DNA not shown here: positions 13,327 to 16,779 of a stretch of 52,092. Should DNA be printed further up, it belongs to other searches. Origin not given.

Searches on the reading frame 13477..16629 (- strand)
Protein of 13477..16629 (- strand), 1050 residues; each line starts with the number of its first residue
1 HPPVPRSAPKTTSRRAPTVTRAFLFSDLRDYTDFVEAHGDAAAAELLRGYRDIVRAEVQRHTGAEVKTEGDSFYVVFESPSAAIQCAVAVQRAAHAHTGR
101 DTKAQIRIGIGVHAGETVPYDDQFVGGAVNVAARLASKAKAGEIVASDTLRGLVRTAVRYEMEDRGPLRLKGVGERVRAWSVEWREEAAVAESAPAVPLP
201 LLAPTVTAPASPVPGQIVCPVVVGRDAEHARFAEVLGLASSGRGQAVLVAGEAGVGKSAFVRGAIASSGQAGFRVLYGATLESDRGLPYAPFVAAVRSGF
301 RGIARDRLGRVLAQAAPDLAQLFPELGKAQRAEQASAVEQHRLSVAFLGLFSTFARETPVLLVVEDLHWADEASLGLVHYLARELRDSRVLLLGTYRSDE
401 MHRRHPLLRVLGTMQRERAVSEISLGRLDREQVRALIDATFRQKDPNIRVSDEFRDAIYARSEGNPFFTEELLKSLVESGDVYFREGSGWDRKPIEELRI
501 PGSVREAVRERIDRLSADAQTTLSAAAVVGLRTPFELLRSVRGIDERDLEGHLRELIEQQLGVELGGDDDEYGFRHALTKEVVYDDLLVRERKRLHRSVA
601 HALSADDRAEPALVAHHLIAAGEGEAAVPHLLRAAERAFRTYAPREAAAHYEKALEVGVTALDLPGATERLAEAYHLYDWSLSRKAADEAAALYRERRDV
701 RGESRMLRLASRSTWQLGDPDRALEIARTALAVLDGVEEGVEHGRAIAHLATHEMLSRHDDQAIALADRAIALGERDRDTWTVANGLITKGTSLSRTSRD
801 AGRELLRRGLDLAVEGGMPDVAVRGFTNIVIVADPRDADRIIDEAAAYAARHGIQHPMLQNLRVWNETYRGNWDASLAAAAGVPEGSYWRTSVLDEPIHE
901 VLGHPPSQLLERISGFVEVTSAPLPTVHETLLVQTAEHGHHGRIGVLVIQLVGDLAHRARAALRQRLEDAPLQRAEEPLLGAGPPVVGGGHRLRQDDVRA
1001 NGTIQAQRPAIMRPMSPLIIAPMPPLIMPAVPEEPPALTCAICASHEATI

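Call 51: search_protein_families(library=pfam, proteins=[window:13477-16629:-], max_evalue=0.0001)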
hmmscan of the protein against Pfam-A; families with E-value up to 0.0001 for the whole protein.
window:13477-16629:- (1050 aa): 2 families
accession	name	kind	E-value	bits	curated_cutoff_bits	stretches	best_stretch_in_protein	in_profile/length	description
PF13191.12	AAA_16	-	4.2e-24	86.4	32.6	1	222-392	2-166/167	AAA ATPase domain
PF00211.25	Guanylate_cyc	-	3.7e-14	53.2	21.9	1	22-175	10-175/183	Adenylate and Guanylate cyclase catalytic domain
